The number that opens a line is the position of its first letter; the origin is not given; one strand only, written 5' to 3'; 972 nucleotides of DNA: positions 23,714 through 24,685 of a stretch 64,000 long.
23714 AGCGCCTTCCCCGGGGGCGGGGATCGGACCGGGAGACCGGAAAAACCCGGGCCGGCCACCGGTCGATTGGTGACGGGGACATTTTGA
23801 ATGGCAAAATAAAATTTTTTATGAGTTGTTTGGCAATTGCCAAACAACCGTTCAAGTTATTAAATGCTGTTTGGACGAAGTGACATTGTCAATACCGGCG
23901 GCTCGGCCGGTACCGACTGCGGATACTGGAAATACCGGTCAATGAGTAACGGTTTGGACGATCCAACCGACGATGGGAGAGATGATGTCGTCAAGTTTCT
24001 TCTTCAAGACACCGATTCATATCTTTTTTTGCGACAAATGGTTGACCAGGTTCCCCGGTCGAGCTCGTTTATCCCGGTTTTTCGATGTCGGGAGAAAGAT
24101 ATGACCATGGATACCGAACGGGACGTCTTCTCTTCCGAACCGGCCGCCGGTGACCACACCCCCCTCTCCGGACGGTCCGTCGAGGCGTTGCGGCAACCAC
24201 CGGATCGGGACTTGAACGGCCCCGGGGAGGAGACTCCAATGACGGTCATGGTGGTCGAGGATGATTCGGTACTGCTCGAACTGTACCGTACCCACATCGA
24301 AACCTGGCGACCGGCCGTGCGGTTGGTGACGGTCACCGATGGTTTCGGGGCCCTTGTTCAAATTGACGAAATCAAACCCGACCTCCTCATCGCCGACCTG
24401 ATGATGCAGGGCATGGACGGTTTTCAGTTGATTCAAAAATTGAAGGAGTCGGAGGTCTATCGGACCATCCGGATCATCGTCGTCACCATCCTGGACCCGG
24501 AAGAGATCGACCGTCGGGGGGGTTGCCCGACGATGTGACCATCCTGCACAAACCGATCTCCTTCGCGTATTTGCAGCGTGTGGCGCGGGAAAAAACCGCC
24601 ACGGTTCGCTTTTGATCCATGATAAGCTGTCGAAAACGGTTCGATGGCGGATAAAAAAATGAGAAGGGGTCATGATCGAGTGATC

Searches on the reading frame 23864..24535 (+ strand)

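Call 59: search_protein_families(library=padloc, alignment_id=A4, max_evalue=0.00001)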
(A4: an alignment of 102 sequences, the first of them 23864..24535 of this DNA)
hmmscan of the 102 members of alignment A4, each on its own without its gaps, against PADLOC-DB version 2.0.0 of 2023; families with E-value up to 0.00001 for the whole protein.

A. member 1, window:23864-24535:+ (224 aa): 0 families

B. families by the number of members that match (of 102 scanned): 194 families (the first 25 are shown)
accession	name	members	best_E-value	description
PDLC04135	mad3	3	9.2e-97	mads_3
PDLC04140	mad8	3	8.9e-39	mads_8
PDLC02903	pVip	2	1.6e-21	Viperins not associated with kinases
PDLC02904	pVip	2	2e-20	Viperins associated with kinases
PDLC03878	NsnB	2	1.4e-12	-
PDLC04164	AriA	2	4.1e-12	-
PDLC02905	pVip-kinase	2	8.6e-11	Viperin-kinase fusion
PDLC04175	HEC-01A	2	2e-09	-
PDLC01169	TPR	2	5.7e-09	TPR repeats containing protein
PDLC02914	ATPase-Toprim_I-B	2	7.3e-09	-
PDLC04242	PDC-M01A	2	4.9e-08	-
PDLC03047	REase_I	1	5.9e-166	Type I restriction enzyme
PDLC01995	RtcR_PspF2--CARF_AAA_HTH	1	1.4e-110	-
PDLC04042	PD-T4-6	1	9.3e-74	-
PDLC04061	PD-T4-6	1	4.5e-70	-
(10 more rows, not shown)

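Call 60: search_protein_families(library=pfam, alignment_id=A4, max_evalue=0.00001)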
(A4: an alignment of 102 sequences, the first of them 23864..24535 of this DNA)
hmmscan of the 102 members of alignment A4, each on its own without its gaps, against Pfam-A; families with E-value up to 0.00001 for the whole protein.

A. member 1, window:23864-24535:+ (224 aa): 1 family
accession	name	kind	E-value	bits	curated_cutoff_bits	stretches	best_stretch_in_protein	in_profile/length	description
PF00072.30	Response_reg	-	8e-14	52.2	30.2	1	128-211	1-80/111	Response regulator receiver domain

B. families by the number of members that match (of 102 scanned): 145 families (the first 25 are shown)
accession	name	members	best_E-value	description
PF00005.33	ABC_tran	3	4.8e-52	ABC transporter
PF00072.30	Response_reg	3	4.3e-28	Response regulator receiver domain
PF02463.25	SMC_N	3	2.7e-13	RecF/RecN/SMC N terminal domain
PF02239.22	Cytochrom_D1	2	4.6e-114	Cytochrome D1 heme domain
PF13424.12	TPR_12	2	1.3e-80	Tetratricopeptide repeat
PF13374.12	TPR_10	2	2.4e-74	Tetratricopeptide repeat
PF00515.34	TPR_1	2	3.7e-73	Tetratricopeptide repeat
PF07719.23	TPR_2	2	3.5e-68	Tetratricopeptide repeat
PF13181.12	TPR_8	2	5e-57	Tetratricopeptide repeat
PF13431.12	TPR_17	2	1.3e-53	Tetratricopeptide repeat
PF13432.12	TPR_16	2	3.9e-40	Tetratricopeptide repeat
PF17805.7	AsnC_trans_reg2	2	4.3e-40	AsnC-like ligand binding domain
PF13428.12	TPR_14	2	1.2e-33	Tetratricopeptide repeat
PF02913.24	FAD-oxidase_C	2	2.2e-31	FAD linked oxidases, C-terminal domain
PF14559.12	TPR_19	2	9.6e-31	Tetratricopeptide repeat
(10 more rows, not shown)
